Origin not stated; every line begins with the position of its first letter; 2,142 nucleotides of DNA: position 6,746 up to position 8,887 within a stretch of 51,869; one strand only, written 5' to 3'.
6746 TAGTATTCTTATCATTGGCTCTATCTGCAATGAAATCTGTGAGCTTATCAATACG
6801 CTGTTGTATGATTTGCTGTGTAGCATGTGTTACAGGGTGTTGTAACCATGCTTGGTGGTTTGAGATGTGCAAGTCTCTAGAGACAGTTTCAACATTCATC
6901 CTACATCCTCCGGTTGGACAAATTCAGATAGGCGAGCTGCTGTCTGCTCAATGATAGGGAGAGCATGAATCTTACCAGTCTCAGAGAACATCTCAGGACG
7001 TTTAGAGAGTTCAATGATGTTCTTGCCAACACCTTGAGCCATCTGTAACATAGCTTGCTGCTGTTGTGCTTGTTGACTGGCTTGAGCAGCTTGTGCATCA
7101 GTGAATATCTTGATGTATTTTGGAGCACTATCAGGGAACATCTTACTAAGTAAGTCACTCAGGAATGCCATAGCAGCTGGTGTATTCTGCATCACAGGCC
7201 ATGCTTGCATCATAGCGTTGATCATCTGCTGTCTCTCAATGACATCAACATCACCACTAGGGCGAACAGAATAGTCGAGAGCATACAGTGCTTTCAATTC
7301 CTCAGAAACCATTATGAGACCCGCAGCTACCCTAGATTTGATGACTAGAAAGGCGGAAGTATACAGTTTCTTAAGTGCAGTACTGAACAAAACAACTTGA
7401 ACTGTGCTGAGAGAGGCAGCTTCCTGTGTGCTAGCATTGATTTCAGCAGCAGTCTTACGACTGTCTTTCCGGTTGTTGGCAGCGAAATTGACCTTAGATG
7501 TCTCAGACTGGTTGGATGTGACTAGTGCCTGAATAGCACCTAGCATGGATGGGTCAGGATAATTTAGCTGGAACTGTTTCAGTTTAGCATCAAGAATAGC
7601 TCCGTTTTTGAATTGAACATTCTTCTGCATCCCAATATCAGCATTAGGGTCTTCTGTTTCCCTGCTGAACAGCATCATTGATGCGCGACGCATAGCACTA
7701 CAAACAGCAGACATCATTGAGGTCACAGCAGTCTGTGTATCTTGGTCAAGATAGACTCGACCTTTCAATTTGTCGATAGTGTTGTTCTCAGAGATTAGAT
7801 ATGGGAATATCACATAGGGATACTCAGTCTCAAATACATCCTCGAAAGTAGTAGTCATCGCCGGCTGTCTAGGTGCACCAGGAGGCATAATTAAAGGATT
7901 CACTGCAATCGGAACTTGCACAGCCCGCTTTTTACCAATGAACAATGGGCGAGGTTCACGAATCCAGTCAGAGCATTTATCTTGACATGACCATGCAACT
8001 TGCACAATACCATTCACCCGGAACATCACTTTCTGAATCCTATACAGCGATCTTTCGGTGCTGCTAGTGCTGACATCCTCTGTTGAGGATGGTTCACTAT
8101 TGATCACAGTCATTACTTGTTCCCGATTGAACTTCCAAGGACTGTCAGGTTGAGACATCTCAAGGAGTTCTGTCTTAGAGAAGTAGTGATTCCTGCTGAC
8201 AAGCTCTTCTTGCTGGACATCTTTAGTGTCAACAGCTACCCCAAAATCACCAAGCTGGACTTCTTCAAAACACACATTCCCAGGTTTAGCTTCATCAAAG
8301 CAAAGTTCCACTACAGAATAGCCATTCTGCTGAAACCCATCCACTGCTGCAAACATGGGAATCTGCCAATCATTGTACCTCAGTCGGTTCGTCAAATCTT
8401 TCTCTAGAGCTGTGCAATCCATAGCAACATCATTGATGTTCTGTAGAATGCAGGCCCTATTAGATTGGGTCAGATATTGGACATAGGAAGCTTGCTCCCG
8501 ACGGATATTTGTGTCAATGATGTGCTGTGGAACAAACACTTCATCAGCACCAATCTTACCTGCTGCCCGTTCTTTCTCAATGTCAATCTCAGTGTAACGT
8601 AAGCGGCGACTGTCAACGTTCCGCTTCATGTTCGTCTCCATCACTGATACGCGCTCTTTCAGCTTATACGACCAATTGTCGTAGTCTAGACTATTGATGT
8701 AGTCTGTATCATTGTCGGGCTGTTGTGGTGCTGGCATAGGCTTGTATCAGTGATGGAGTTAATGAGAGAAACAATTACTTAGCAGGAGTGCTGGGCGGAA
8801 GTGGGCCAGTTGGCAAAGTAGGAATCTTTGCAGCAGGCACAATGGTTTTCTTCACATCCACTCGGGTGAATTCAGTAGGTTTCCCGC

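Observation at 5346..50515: Genome-wide, gene-co-oriented set of -24/-12 promoter motifs (TGGCAY-N5-hTGCT)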

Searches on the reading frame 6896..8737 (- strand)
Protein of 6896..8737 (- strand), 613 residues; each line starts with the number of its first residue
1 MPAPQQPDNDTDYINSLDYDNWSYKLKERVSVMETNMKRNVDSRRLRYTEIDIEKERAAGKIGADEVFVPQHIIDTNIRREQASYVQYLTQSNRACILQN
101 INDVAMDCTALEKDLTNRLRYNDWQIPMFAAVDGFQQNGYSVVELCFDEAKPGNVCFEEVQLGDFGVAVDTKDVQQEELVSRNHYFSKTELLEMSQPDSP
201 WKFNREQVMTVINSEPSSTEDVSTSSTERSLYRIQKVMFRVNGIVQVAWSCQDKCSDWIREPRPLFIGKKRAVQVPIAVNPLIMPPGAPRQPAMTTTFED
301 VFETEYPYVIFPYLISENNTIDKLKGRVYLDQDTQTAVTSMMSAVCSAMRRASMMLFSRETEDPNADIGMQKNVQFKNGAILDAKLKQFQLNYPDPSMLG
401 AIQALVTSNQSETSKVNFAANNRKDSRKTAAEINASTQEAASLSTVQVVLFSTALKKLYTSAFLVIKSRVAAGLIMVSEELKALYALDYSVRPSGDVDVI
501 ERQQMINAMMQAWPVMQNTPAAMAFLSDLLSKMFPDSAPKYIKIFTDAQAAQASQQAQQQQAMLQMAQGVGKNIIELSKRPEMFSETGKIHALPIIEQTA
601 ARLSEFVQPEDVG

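Call 9: search_protein_families(library=phrogs, proteins=[window:6896-8737:-], max_evalue=0.001)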
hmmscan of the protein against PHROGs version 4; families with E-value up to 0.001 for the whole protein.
window:6896-8737:- (613 aa): 0 families

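Call 12: search_protein_families(library=pfam, proteins=[window:6896-8737:-], max_evalue=0.01)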
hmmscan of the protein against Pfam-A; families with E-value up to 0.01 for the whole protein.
window:6896-8737:- (613 aa): 0 families

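Call 43: search_solved_structures(query=window:6896-8737:-, max_evalue=1)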
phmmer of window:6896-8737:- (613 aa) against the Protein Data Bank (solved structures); distinct sequences matched with E-value up to 1: 1.
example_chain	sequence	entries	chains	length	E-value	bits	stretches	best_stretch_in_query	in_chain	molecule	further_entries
9soc_A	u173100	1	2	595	0.97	11.3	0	378-442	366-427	Ran-binding protein 10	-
